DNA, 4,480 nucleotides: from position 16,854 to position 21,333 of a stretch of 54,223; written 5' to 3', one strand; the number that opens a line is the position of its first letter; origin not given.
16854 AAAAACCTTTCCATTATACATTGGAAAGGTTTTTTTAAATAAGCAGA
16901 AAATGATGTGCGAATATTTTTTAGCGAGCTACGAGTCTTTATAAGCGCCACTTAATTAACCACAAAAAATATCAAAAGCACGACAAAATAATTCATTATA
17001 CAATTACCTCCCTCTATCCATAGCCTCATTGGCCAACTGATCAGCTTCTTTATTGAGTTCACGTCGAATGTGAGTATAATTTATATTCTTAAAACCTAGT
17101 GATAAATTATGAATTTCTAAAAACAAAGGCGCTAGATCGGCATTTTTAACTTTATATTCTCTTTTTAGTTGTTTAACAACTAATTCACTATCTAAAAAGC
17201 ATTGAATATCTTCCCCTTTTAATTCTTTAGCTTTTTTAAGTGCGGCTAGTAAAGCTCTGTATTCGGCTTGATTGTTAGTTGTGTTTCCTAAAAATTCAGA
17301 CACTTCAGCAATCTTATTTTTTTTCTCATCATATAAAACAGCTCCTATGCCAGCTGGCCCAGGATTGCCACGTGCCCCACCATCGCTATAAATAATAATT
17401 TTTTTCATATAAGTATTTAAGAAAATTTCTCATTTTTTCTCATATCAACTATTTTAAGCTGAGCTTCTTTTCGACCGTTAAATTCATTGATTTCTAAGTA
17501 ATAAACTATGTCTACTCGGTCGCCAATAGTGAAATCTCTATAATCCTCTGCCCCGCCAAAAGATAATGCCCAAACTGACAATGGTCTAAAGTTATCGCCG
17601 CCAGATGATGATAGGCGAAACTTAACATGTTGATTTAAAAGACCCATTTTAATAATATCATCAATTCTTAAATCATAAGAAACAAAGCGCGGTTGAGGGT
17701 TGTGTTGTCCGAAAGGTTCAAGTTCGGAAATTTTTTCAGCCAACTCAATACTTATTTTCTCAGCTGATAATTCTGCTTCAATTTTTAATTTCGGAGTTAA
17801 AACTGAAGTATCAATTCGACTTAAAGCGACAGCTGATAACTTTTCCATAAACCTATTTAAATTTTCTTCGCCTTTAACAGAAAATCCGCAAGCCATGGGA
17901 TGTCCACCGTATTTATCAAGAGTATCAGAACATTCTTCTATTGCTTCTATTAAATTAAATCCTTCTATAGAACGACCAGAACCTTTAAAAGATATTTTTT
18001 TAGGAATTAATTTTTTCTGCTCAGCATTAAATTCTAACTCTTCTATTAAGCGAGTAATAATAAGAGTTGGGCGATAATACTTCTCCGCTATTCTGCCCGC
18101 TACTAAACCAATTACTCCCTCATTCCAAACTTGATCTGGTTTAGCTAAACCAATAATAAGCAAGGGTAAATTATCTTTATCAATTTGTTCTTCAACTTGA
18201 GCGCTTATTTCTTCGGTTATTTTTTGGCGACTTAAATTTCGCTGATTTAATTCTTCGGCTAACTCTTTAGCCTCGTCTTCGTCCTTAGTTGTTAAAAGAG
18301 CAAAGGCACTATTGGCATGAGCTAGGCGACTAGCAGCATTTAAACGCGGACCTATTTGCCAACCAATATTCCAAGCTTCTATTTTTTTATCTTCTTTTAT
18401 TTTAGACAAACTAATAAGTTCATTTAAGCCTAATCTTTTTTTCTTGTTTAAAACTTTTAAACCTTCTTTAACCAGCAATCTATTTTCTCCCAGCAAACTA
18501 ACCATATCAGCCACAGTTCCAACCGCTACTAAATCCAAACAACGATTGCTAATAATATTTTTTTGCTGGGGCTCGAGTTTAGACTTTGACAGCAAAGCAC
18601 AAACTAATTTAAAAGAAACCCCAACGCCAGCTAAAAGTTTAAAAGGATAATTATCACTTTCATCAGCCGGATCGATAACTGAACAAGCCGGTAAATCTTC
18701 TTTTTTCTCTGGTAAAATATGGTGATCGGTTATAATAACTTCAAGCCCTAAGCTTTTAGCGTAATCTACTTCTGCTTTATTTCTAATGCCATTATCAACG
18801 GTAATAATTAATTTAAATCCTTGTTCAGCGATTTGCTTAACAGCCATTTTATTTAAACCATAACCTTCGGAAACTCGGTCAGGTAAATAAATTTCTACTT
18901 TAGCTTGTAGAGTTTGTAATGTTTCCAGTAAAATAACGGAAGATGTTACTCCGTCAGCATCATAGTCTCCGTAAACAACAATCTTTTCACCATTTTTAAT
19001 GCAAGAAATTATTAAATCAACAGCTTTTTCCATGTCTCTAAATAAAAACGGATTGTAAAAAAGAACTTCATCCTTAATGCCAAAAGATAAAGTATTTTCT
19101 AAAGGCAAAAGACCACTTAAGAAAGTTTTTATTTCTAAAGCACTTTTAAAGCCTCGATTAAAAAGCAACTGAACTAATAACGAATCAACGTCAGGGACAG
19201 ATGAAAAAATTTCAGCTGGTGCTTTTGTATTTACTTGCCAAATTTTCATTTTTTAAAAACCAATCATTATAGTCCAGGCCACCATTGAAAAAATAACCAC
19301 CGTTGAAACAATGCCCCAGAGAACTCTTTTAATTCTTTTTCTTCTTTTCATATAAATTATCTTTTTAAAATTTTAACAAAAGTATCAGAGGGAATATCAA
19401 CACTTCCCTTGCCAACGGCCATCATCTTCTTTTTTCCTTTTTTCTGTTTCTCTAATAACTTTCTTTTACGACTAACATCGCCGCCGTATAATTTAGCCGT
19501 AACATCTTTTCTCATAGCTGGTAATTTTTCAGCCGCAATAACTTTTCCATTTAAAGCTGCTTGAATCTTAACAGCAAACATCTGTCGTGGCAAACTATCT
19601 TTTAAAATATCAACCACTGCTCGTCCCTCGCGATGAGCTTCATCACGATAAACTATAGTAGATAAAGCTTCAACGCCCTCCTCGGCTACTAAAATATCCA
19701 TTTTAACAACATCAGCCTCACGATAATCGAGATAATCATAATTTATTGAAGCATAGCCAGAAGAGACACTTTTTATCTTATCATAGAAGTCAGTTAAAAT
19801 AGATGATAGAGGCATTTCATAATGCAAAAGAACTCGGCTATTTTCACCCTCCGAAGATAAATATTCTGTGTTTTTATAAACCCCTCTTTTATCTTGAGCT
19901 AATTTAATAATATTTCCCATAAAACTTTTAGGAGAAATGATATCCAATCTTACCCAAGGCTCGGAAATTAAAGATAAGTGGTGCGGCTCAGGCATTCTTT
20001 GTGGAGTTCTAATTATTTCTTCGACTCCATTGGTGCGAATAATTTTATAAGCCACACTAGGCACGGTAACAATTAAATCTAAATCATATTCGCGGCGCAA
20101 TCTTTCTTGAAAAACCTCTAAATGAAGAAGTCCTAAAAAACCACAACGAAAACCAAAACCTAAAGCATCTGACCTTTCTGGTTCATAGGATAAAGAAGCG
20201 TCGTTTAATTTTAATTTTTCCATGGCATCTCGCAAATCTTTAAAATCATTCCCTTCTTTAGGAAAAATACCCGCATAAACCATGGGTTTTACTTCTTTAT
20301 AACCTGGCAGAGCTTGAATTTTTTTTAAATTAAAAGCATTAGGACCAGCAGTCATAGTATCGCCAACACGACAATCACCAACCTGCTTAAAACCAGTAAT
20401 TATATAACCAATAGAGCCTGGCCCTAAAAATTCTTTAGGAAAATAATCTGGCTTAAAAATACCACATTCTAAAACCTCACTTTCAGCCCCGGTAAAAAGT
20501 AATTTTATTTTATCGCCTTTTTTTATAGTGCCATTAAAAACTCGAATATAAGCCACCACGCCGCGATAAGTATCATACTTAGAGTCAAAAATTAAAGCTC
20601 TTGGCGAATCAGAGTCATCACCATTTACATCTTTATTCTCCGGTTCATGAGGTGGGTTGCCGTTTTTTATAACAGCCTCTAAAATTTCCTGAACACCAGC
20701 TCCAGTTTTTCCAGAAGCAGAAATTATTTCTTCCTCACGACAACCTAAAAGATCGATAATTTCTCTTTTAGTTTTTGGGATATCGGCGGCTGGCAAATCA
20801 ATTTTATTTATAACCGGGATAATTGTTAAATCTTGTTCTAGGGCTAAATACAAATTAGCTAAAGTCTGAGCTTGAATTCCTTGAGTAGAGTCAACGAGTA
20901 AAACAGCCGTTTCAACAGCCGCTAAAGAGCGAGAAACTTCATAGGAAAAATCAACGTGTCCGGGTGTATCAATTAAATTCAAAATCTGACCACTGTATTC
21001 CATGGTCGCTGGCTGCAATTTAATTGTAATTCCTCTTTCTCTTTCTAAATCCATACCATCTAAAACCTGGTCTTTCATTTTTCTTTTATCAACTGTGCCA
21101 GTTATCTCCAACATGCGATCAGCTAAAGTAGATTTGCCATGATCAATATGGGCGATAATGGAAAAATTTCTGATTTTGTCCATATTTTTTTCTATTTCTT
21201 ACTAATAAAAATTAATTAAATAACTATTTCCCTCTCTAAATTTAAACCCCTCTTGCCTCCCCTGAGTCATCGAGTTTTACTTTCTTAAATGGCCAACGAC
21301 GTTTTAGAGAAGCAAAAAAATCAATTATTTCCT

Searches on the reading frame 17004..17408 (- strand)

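Call 11: search_protein_families(library=pfam, proteins=[window:17004-17408:-], max_evalue=0.001)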
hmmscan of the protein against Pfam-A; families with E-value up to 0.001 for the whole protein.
window:17004-17408:- (134 aa): 2 families
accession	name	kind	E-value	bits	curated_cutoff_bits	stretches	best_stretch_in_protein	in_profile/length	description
PF13456.12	RVT_3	-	2.4e-23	82.8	21.6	1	8-129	2-123/123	Reverse transcriptase-like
PF00075.30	RNase_H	-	3.6e-15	56.8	25.8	1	2-129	2-139/141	RNase H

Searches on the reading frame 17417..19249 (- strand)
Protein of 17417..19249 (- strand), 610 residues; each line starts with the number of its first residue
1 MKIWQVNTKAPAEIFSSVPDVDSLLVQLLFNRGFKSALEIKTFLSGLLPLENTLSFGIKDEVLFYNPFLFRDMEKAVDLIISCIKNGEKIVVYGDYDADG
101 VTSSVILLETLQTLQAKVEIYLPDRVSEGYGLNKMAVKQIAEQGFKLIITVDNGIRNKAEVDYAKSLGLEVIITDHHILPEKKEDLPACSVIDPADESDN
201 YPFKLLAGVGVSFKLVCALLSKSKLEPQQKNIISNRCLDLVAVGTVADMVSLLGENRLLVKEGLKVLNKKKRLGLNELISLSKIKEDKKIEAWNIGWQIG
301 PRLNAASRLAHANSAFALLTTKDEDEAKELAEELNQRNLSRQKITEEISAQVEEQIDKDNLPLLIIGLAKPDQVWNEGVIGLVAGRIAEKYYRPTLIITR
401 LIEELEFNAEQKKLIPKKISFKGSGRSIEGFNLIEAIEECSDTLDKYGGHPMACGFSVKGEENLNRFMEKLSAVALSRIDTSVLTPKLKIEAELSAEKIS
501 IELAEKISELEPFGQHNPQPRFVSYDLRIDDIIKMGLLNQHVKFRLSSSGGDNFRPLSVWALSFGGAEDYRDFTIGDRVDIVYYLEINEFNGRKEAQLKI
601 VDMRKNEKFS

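Call 11: search_protein_families(library=pfam, proteins=[window:17417-19249:-], max_evalue=0.001)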
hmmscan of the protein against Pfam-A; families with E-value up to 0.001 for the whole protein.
window:17417-19249:- (610 aa): 3 families
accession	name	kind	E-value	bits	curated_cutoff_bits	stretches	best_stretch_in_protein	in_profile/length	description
PF17768.7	RecJ_OB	-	9e-27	93.7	27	1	490-602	1-107/107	RecJ OB domain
PF01368.27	DHH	-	1.8e-26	93.3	28.1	1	89-245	1-125/125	DHH family, N-terminal domain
PF02272.25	DHHA1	-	1.3e-11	45.3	25.9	1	372-473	10-98/102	DHHA1 domain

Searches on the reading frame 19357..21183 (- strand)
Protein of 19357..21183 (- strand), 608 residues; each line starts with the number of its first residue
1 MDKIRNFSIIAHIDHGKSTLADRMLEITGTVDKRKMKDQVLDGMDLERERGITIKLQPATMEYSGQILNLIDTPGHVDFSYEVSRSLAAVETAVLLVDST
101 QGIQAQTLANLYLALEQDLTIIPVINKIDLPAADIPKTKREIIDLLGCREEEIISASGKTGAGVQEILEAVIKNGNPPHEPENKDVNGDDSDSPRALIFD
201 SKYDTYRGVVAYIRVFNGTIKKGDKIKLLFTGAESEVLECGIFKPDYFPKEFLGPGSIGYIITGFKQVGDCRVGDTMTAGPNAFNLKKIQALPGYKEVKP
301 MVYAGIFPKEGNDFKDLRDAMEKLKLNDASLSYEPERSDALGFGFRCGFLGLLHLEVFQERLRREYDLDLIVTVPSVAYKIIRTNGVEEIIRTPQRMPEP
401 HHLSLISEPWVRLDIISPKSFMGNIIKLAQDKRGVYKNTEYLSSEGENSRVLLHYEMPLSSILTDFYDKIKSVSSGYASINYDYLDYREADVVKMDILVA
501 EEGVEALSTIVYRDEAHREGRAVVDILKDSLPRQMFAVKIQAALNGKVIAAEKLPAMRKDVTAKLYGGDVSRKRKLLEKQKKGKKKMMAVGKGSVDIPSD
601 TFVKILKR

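Call 11: search_protein_families(library=pfam, proteins=[window:19357-21183:-], max_evalue=0.001)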
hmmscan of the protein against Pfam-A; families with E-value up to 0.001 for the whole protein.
window:19357-21183:- (608 aa): 7 families
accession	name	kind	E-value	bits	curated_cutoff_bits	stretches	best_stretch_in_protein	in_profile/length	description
PF00009.33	GTP_EFTU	-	4.4e-54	183.4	26.5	1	3-173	2-184/188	Elongation factor Tu GTP binding domain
PF06421.17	LepA_C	-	6.4e-40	136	29.7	1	500-607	2-107/107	GTP-binding protein LepA C-terminus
PF00679.30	EFG_C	-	4.4e-17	62.3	27.9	1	407-496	3-87/89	Elongation factor G C-terminus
PF03144.31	GTP_EFTU_D2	-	5.1e-09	36.9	30.3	1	208-278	1-73/73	Elongation factor Tu domain 2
PF22042.2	EF-G_D2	-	5.3e-07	30.1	27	1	195-227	3-35/84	Elongation factor G domain 2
PF14492.12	EFG_III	-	3e-05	24.4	27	1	299-372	3-73/75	Elongation Factor G, domain III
PF01926.29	MMR_HSR1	-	0.00013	22.5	21.9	1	15-127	10-113/113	50S ribosome-binding GTPase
